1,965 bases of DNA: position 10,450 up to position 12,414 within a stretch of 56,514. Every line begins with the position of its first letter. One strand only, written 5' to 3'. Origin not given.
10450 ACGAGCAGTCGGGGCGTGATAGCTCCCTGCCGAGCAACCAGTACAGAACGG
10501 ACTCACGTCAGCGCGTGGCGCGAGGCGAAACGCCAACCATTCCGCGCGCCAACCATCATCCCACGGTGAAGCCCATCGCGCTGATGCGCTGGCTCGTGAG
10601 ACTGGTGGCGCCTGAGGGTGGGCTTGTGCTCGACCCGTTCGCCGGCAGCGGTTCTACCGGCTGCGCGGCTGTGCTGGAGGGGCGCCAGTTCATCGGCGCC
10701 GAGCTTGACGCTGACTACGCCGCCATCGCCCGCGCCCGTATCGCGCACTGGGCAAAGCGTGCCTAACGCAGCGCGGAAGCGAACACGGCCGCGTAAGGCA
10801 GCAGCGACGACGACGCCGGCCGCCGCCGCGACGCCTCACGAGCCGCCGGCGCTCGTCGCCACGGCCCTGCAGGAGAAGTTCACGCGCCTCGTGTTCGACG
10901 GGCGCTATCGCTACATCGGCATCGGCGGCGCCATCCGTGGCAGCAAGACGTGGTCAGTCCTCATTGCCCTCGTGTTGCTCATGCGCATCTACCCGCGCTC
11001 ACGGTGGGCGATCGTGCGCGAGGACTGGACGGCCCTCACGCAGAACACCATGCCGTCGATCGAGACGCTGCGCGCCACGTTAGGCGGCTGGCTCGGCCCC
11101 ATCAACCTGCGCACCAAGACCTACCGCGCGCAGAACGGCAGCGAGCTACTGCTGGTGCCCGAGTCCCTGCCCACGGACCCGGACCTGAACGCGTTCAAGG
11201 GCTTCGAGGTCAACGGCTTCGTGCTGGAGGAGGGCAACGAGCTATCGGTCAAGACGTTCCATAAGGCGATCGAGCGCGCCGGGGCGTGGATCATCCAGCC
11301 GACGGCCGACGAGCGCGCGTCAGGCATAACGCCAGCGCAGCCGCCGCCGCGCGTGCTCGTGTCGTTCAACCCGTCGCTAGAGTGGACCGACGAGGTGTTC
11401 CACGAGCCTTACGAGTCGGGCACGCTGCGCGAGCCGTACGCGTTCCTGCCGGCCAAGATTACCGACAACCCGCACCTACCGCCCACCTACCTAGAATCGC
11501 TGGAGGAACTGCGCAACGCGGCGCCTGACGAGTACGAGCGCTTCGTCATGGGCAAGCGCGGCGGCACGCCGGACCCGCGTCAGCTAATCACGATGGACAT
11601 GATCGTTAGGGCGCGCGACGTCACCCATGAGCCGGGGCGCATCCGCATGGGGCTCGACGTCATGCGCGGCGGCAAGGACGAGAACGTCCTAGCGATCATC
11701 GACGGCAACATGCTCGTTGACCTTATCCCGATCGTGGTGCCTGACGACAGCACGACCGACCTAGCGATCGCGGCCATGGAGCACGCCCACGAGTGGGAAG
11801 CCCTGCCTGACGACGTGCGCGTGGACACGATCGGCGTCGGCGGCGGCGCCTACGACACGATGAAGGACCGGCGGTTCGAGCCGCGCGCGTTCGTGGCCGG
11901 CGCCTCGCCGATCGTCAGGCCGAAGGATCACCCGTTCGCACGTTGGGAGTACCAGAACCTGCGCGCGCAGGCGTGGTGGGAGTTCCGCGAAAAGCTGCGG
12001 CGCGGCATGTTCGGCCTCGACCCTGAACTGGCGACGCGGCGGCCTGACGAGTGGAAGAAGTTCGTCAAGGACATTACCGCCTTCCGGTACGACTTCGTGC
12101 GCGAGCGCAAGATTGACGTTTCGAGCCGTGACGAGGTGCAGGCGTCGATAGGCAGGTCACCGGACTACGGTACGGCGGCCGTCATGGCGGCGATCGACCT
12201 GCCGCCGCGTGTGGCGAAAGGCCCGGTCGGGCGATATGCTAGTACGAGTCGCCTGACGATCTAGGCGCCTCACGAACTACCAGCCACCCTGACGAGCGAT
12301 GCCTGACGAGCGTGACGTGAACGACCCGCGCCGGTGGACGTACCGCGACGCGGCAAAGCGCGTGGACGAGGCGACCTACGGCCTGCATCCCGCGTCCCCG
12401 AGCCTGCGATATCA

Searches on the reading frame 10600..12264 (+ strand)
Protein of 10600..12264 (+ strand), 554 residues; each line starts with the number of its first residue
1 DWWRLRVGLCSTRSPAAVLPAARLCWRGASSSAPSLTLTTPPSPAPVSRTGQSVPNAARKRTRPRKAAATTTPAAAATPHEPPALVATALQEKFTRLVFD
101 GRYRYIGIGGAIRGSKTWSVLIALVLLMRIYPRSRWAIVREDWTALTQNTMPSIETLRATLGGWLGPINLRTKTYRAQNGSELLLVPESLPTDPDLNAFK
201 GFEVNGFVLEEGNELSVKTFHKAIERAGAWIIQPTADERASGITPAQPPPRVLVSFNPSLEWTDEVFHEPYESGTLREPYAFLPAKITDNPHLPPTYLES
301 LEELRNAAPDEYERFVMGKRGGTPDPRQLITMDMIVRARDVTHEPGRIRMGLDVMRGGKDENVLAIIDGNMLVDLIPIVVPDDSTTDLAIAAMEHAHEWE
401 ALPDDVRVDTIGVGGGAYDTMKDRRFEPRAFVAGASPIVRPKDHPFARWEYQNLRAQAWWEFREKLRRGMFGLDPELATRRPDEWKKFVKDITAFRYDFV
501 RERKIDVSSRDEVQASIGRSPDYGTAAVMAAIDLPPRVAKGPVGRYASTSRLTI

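Call 9: search_protein_families(library=pfam, proteins=[window:10600-12264:+], max_evalue=0.001)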
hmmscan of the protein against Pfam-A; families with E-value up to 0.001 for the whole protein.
window:10600-12264:+ (554 aa): 1 family
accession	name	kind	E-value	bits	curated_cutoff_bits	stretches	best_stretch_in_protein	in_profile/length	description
PF04466.19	Terminase_3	-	0.00057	19.9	23.2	1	196-318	93-200/201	Phage terminase large subunit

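Call 20: find_homologous_proteins(query=window:10600-12264:+, max_evalue=0.00001)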
Query window:10600-12264:+ (554 aa): 72 proteins with E <= 0.00001 among 8000 candidates.
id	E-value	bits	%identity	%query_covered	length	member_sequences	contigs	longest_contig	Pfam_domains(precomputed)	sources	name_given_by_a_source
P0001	0.0e+0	1143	100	90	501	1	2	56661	-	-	-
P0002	6.3e-162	558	57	84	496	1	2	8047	PF04466.20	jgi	jgi:hypothetical protein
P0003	4.3e-146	506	53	82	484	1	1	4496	-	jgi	jgi:phage terminase large subunit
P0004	3.0e-143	496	53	83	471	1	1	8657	PF04466.20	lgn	-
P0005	8.9e-118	412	47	83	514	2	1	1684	-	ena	-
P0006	2.6e-112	394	45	83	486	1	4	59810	-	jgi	jgi:hypothetical protein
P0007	2.1e-105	372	43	84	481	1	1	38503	PF04466.20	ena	-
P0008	2.0e-104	368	42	81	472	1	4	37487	PF04466.20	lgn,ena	-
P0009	4.2e-104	367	41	89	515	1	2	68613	PF04466.20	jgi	-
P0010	8.8e-104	366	43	85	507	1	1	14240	-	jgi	jgi:hypothetical protein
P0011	7.3e-103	363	42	82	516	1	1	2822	PF04466.20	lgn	-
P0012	2.9e-102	361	42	82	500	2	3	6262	-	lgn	-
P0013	5.1e-102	360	42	83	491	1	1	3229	-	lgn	-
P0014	5.7e-102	360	43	83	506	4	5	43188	PF04466.20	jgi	jgi:hypothetical protein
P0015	7.7e-102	360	44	83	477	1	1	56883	PF04466.20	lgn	-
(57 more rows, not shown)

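Call 22: find_encoding_contigs(protein=P0002, flank=10000, max_places=3)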
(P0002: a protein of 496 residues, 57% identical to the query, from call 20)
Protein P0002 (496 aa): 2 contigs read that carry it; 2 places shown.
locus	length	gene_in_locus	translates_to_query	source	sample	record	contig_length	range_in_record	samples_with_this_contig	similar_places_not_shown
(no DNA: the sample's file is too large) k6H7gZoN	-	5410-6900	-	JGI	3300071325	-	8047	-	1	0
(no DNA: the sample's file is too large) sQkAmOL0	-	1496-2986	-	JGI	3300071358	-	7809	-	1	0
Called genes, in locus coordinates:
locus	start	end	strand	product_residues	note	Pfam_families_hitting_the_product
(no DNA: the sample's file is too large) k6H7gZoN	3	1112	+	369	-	?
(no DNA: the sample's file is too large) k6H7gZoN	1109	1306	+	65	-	-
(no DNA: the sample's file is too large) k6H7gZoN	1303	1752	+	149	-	PF08774:VRR_NUC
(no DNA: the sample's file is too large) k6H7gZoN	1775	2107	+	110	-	-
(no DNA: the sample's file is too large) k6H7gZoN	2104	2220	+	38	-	-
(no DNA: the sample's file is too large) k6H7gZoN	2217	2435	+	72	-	-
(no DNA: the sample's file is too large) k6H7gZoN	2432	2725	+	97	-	-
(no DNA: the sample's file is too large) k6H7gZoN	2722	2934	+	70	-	-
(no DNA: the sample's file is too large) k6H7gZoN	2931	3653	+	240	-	PF18907:DUF5662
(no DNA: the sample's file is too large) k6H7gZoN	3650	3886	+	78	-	-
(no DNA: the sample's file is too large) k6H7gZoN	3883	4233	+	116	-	PF10686:YAcAr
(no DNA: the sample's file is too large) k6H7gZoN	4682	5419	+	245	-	PF03592:Terminase_2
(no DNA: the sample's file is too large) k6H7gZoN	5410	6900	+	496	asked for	PF04466:Terminase_3 (weak)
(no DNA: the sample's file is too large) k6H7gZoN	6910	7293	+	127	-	-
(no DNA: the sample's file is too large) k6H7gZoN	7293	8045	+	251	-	?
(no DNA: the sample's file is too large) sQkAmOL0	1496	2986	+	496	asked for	PF04466:Terminase_3 (weak)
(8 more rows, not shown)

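Call 23: find_encoding_contigs(protein=P0004, flank=10000, max_places=3)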
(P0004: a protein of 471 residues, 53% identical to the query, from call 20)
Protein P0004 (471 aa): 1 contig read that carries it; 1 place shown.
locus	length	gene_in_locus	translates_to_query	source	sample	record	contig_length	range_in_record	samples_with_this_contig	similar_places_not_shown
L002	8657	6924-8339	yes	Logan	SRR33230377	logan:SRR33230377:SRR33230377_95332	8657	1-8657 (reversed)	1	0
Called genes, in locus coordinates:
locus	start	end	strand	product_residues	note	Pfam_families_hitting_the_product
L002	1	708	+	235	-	?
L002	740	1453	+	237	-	-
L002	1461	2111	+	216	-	-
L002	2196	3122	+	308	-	-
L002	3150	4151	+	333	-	PF13481:AAA_25, PF03796:DnaB_C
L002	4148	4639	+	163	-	-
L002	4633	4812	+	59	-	-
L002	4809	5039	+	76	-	-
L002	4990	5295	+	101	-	-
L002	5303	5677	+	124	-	PF08774:VRR_NUC (weak)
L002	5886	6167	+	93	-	-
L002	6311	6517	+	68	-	-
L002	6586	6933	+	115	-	-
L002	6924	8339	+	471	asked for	PF04466:Terminase_3 (weak)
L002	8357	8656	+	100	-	?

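Call 24: find_encoding_contigs(protein=P0001, flank=10000, max_places=4)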
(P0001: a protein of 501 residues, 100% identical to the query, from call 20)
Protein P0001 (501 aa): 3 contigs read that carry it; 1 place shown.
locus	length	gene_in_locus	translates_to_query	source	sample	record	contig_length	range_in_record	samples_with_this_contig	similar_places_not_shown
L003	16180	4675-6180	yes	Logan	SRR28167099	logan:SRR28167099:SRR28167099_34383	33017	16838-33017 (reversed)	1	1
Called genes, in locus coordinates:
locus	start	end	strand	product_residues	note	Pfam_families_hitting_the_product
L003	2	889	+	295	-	?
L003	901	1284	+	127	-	-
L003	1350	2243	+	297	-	PF02195:ParB_N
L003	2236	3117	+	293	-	PF20691:TAGT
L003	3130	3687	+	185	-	PF07382:HC2 (weak)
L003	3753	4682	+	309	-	PF01555:N6_N4_Mtase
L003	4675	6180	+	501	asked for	-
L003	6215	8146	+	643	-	-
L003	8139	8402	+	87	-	-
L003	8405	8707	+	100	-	-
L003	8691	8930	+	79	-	-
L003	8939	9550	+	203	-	-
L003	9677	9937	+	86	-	-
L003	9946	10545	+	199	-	-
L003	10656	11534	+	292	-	-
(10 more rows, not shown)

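Call 84: search_dna_similar(query=window:10762-12264:+, collection=phages, mode=protein, max_rows=12)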
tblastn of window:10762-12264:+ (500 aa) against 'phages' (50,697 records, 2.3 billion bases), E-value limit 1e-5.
Records with a match: 181; places in all: 185; records where one place covers at least 80% of the query: 12.
Best place of each record, by identity: <60% 181.
By first word of the organism name: Pseudomonas 113; Arthrobacter 12; Bordetella 5; Vibrio 4; Polaribacter 4; Caulobacter 4; Pbunalikevirus 4; Edwardsiella 4; Cellulophaga 2; Bacteroides 2; and 18 more.
By host as written in the record: Pseudomonas aeruginosa 43; Pseudomonas aeruginosa PAO1 32; - 26; Arthrobacter sp. ATCC 21022 10; Pseudomonas aeruginosa PA14 7; Pseudomonas sp. 5; Chyrseobacterium sp. 4; Caulobacter vibrioides CB15 3; and 37 more.
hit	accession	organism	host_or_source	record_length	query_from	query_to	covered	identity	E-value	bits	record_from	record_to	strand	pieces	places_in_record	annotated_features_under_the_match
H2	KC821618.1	Cellulophaga phage phi10:1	Cellulophaga baltica #10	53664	70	468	80%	26.7%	2e-23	110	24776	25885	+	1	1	terminase large subunit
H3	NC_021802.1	Cellulophaga phage phi10:1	Cellulophaga baltica #10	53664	70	468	80%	26.7%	2e-23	110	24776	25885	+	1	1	terminase large subunit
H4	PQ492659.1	Limnohabitans phage DC33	Limnohabitans sp. DCL3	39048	83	492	82%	25.8%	4e-15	85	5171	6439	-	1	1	hypothetical protein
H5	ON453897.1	Bacteroides phage Versailles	Bacteroides caecimuris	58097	37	477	88%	23.9%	3e-25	116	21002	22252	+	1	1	terminase large subunit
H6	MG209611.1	Aphanizomenon phage vB_AphaS-CL131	Aphanizomenon flos-aquae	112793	69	476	82%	24.6%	2e-12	76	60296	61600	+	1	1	terminase large subunit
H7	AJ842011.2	Flavobacterium phage 11b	Flavobacterium sp.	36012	67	475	82%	24.2%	3e-22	106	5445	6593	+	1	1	terminase large subunit | Terminase_3; Region: Phage terminase large subunit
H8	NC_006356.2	Flavobacterium phage 11b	Flavobacterium sp.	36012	67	475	82%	24.2%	3e-22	106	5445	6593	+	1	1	terminase large subunit | Terminase_3; Region: Phage terminase large subunit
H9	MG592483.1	Vibrio phage 1.110.O._10N.261.52.C1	Vibrio breoganii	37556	61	491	86%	22.6%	9e-10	67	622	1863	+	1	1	terminase large subunit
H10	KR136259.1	Polaribacter phage P12002L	seawater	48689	61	482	84%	22.8%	1e-16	89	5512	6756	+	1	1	terminase large subunit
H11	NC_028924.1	Polaribacter phage P12002L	seawater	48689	61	482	84%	22.8%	1e-16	89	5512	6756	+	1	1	terminase large subunit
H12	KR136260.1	Polaribacter phage P12002S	seawater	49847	61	482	84%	22.8%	1e-16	89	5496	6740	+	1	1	terminase large subunit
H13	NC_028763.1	Polaribacter phage P12002S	seawater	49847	61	482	84%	22.8%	1e-16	89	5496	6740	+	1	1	terminase large subunit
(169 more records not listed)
